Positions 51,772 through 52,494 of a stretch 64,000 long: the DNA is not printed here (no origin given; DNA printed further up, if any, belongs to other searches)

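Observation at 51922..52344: Intact DUF559 endonuclease cassette with 42-bp terminal inverted repeats inserted in-frame in the essential helicase gene priA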

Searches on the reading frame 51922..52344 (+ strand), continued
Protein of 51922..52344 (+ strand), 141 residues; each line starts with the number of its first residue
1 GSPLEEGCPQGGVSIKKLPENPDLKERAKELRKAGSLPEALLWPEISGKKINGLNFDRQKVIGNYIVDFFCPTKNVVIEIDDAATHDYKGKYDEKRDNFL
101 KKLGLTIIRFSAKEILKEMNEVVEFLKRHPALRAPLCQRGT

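Call 46: search_protein_families(library=pfam, proteins=[L080:1523-5263:+, L100:2-3457:+, L135:789-4235:+, L137:3-2912:+, L127:938-3343:+, L095:2-2227:+, L129:6-2117:+, L081:1760-3598:+, L059:2896-4953:+, L061:2095-4155:+], max_evalue=0.00001)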
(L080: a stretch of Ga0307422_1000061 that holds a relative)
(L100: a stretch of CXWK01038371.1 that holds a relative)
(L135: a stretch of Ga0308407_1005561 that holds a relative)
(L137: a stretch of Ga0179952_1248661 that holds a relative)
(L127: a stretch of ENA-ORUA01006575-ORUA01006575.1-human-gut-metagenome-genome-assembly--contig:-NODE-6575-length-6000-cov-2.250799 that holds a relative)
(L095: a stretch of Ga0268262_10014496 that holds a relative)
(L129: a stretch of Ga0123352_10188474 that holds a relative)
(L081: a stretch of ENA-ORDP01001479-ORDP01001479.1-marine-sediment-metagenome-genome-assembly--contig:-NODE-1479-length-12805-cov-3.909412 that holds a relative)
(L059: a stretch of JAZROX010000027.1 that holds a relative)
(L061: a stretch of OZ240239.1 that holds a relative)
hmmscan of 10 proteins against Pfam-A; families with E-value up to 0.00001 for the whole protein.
L080:1523-5263:+ (1247 aa): 6 families
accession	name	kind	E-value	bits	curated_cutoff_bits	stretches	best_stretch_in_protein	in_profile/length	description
PF11867.13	T1RH-like_C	-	3e-129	431.5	26.8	1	915-1241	2-328/329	Type I restriction enzyme HindI endonuclease subunit-like, C-terminal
PF18766.7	SWI2_SNF2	-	7e-75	251.9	26.7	1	494-724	12-218/221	SWI2/SNF2 ATPase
PF04313.20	HSDR_N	-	6.9e-52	176.6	25.1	1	9-225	2-196/198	Type I restriction enzyme R protein N terminus (HSDR_N)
PF04480.18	DUF559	-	7.1e-30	103.5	20.6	1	354-457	2-105/109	Protein of unknown function (DUF559)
PF22679.2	T1R_D3-like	-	2.2e-23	83.9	27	1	821-897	78-156/158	Type I restriction enzyme subunit R domain 3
PF04851.21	ResIII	-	2e-19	70.5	22.5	1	498-663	22-163/164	Type III restriction enzyme, res subunit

L100:2-3457:+ (1152 aa): 4 families
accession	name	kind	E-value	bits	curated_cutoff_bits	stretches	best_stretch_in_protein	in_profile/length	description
PF18135.7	Type_ISP_C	-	1.6e-84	284.4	25.9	2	979-1145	184-342/342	Type ISP C-terminal specificity domain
PF04480.18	DUF559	-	5.8e-29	100.6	20.6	1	851-953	3-105/109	Protein of unknown function (DUF559)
PF02384.22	N6_Mtase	-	5e-09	36.4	20.4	1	200-305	4-74/311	N-6 DNA Methylase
PF07669.17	Eco57I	-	1.2e-06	29.2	25.3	1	393-501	60-158/171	Eco57I restriction-modification methylase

L135:789-4235:+ (1149 aa): 4 families
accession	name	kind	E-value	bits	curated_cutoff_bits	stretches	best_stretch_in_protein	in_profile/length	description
PF07669.17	Eco57I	-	1.8e-39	136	25.3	1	825-1112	1-170/171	Eco57I restriction-modification methylase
PF04480.18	DUF559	-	9.9e-29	99.9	20.6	1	499-600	3-104/109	Protein of unknown function (DUF559)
PF02384.22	N6_Mtase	-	2.5e-12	47.2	20.4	0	1015-1131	120-236/311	N-6 DNA Methylase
PF20473.4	MmeI_Mtase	-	4.7e-07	29.7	27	0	761-847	7-85/259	MmeI, DNA-methyltransferase domain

L137:3-2912:+ (970 aa): 2 families
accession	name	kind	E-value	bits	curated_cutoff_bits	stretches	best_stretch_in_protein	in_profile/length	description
PF01555.25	N6_N4_Mtase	-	8.5e-31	108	26.7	1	498-825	1-214/221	DNA methylase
PF04480.18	DUF559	-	6.2e-28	97.3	20.6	1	319-424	3-108/109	Protein of unknown function (DUF559)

L127:938-3343:+ (802 aa): 2 families
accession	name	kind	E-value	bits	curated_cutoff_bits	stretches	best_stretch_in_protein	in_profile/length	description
PF01555.25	N6_N4_Mtase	-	4.2e-29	102.5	26.7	1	117-437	1-206/221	DNA methylase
PF04480.18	DUF559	-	1.5e-28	99.3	20.6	1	528-629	3-104/109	Protein of unknown function (DUF559)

L095:2-2227:+ (742 aa): 2 families
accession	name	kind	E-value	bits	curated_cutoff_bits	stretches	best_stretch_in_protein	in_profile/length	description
PF01555.25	N6_N4_Mtase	-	1.1e-34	120.8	26.7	1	26-356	1-205/221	DNA methylase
PF04480.18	DUF559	-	1.2e-29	102.8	20.6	1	461-564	2-105/109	Protein of unknown function (DUF559)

L129:6-2117:+ (704 aa): 3 families
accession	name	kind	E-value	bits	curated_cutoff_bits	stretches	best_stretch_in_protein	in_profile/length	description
PF00206.25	Lyase_1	-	2.2e-80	270.8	27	2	358-581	98-312/312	Lyase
PF04480.18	DUF559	-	3.9e-27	94.7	20.6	1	226-326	3-103/109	Protein of unknown function (DUF559)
PF10415.14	FumaraseC_C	-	4.5e-24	85.1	32.5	1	648-701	1-54/54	Fumarase C C-terminus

L081:1760-3598:+ (613 aa): 2 families
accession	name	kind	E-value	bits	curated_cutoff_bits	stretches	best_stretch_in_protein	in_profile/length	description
PF04480.18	DUF559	-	1.2e-29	102.8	20.6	1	279-380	2-103/109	Protein of unknown function (DUF559)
PF01420.25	Methylase_S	-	2.3e-25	90.2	22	2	425-581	1-142/168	Type I restriction modification DNA specificity domain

L059:2896-4953:+ (686 aa): 3 families
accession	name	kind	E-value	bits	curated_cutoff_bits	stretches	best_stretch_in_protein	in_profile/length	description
PF02547.20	Queuosine_synth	-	1.1e-109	366.9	25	3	225-460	35-250/322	Queuosine biosynthesis protein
PF04480.18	DUF559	-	2e-52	176.1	20.6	2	490-590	2-102/109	Protein of unknown function (DUF559)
PF18741.7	MTES_1575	-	3.7e-07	30.6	38.2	0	519-592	12-92/96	REase_MTES_1575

L061:2095-4155:+ (687 aa): 2 families
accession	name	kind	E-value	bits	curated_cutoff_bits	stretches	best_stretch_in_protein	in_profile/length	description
PF04480.18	DUF559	-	4e-38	130.1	20.6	1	308-411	5-108/109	Protein of unknown function (DUF559)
PF01420.25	Methylase_S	-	3.6e-21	76.5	22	1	63-247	3-168/168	Type I restriction modification DNA specificity domain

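Call 57: predict_structure(alignment_id=A2)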
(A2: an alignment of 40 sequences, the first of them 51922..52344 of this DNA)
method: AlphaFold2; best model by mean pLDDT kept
length: 141 residues; sequences in the alignment: 40
mean_pLDDT: 80.4   pTM: 0.72
mean pLDDT of the five models: 80.4, 77.4, 77.3, 76.7, 76.1
residues with pLDDT >= 90: 56; 70-90: 54; 50-70: 14; < 50: 17
segments of 3 or more residues with pLDDT < 50: 4-14, 138-141
pLDDT, mean of each block of 10 residues (from residue 1): 45 61 85 84 90 90 91 92 64 88 93 92 93 63 38
secondary structure, 60 per line:
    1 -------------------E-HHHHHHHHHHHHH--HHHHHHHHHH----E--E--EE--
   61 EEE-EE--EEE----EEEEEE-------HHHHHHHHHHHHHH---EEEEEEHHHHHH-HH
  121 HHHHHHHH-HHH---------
elements in order: H22-34 H37-46 E61-63 E69-71 E76-81 H89-102 E106-111 H112-117 H119-128

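Call 60: fold_search(model_id=the predicted structure, library=pdb)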
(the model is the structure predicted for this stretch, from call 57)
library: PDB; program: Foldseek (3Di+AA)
matches with E <= 10: 709; with E <= 0.001: 1
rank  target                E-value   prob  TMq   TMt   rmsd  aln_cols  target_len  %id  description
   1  3hrl                  2.4e-07  1.00  0.56  0.83   2.4        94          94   36  Crystal structure of a putative endonuclease-like protein (ngo0050) from neisseria gonorrhoeae (released 2009-06-30)
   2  3r3p_B                3.1e-03  1.00  0.51  0.70   3.2        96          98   19  Homing Endonuclease I-Bth0305I Catalytic Domain (released 2011-10-05)
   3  3r3p_A                5.2e-03  1.00  0.49  0.69   3.3        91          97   18  Homing Endonuclease I-Bth0305I Catalytic Domain (released 2011-10-05)
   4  4oq2                  5.2e-03  0.80  0.30  0.16  11.0       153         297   18  5hmC specific restriction endonuclease PvuRTs1I (released 2014-03-12)
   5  9i05_Xl               7.1e-03  1.00  0.53  0.20   3.6       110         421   20  Cryo-EM structure of the large subunit of the mitochondrial ribosome from Toxoplasma gondii (released 2025-06-11)
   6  9i05_Xv               7.1e-03  1.00  0.52  0.21   4.0       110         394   23  Cryo-EM structure of the large subunit of the mitochondrial ribosome from Toxoplasma gondii (released 2025-06-11)
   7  4par_C                8.8e-02  0.80  0.40  0.20   8.4       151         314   15  The 5-Hydroxymethylcytosine-Specific Restriction Enzyme AbaSI in a Complex with Product-like DNA (released 2014-06-25)
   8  6z1p_AS               1.8e-01  0.85  0.48  0.11   4.3       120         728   11  Structure of the mitochondrial ribosome from Tetrahymena thermophila (released 2020-06-24)
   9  9dou_A                2.2e-01  0.35  0.34  0.08   9.7       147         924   12  Taeniopygia guttata R2 retrotransposon (R2Tg) initiating target-primed reverse transcription (released 2025-05-21)
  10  7ojk_L                2.2e-01  0.10  0.21  0.04  16.5       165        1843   16  Lassa virus L protein bound to the distal promoter duplex [DISTAL-PROMOTER] (released 2021-12-01)
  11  4par_A                2.5e-01  0.51  0.39  0.20   7.7       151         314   16  The 5-Hydroxymethylcytosine-Specific Restriction Enzyme AbaSI in a Complex with Product-like DNA (released 2014-06-25)
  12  9g6k_Lc               2.8e-01  0.66  0.46  0.17   4.9       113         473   23  LSU structure derived from the LSU sample of the mitoribosome from T. gondii. (released 2024-12-11)
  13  6vll                  3.2e-01  0.18  0.32  0.27  16.0       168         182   17  The crystal structure of the 2009/H1N1/California PA endonuclease mutant I38T in complex with SJ000986213 (released 2021-02-24)
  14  9g6k_Ld               3.4e-01  0.72  0.51  0.20   4.4       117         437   16  LSU structure derived from the LSU sample of the mitoribosome from T. gondii. (released 2024-12-11)
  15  7ela_A                3.4e-01  0.11  0.26  0.05  15.8       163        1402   15  Structure of Lassa virus polymerase in complex with 3'-vRNA and Z mutant (F36A) (released 2021-05-05)
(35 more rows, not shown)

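Call 66: search_dna_similar(query=window:51922-52344:+, collection=plasmids, mode=protein, max_rows=40, max_evalue=1e-10)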
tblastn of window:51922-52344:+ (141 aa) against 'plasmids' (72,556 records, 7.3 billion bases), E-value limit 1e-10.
Records with a match: 20; places in all: 23; records where one place covers at least 80% of the query: 4.
Best place of each record, by identity: <60% 20.
By first word of the organism name: Sinorhizobium 4; Neisseria 2; Synechocystis 2; Picosynechococcus 2; Escherichia 2; Pseudanabaena 2; Sphingomonas 2; Photobacterium 1; Sphingobium 1; Novosphingobium 1; and 1 more.
By predicted mobility (MOB-suite, as given by PLSDB): non-mobilizable 16; mobilizable 3; conjugative 1.
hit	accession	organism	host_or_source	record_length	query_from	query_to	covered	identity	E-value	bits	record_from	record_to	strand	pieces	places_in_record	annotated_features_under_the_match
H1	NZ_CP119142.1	Neisseria gonorrhoeae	Homo sapiens,whole organism,synovial ...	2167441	20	128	77%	41.3%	1e-20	94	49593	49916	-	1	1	none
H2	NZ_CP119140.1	Neisseria gonorrhoeae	Homo sapiens,whole organism,blood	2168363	20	128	77%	41.3%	1e-20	94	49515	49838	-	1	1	none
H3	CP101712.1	Synechocystis sp. B12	cell culture,mangrove water from the ...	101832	12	123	79%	39.3%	8e-20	91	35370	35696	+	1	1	endonuclease domain-containing protein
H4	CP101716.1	Synechocystis sp. B12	cell culture,mangrove water from the ...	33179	2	129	91%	32.1%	6e-15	77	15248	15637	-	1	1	DUF559 domain-containing protein | hypothetical protein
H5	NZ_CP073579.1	Photobacterium sp. GJ3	-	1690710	30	128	70%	40.2%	7e-16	80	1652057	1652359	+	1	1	record has no annotation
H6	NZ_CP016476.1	Picosynechococcus sp. PCC 7003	cell culture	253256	22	135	81%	34.2%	3e-15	78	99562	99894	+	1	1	endonuclease domain-containing protein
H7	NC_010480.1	Picosynechococcus sp. PCC 7002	-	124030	22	135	81%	34.2%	2e-14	76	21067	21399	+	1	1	DUF559 domain-containing protein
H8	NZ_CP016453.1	Sphingobium sp. RAC03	Microbial isolate,Algal phycosphere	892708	1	136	96%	28.5%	3e-11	67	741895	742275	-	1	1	endonuclease domain-containing protein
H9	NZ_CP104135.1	Sinorhizobium sp. C101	Phaseolus vulgaris,cell ...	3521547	21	124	74%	36.5%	3e-14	75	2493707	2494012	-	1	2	none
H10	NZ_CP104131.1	Sinorhizobium sp. K101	Phaseolus vulgaris,cell ...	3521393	21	124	74%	36.5%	3e-14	75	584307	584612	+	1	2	none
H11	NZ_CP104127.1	Sinorhizobium sp. M103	Phaseolus vulgaris,cell ...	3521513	21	124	74%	36.5%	3e-14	75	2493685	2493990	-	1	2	none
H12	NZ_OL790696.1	Escherichia coli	-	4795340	24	135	79%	33.0%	7e-13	71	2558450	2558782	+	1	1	none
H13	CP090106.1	Sinorhizobium meliloti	Medicago,Cell culture,Plant nodule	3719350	26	124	70%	36.4%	1e-12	70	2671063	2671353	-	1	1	endonuclease domain-containing protein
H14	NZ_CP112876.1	Pseudanabaena galeata CCNP1313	-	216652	24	128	74%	33.3%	3e-14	75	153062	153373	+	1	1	DUF559 domain-containing protein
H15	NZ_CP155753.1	Sphingomonas parapaucimobilis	Chinese cabbage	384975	28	135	77%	32.1%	2e-13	73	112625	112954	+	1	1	DUF559 domain-containing protein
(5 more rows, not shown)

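Call 74: search_protein_representatives(protein=window:51922-52344:+)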
Query: 141 residues. Proteins with E-value up to 0.001 (for the whole library): 17131; up to 1e-10: 3654; up to 1e-30: 41. The best 150 are listed.
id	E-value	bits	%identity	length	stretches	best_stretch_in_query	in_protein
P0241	4.1e-65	234.5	59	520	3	7-132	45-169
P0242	3.8e-47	176.3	65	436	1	1-141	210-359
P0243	1.1e-44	168.3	32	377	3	24-135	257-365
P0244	2.1e-44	167.3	65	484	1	2-132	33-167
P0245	9.4e-38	145.8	60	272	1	13-140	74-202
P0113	4.3e-36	140.4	59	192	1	17-133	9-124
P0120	4.7e-36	140.3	63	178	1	39-141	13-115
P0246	9.1e-36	139.4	57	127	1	17-133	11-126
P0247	4.6e-35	137.1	53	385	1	16-135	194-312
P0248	7.8e-35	136.3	56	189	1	12-134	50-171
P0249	9.8e-35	136.0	58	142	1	17-132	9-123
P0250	1.0e-34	136.0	51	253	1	2-132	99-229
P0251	1.2e-34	135.8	53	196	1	15-133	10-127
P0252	1.7e-34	135.2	55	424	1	15-134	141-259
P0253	2.4e-34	134.8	54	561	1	15-140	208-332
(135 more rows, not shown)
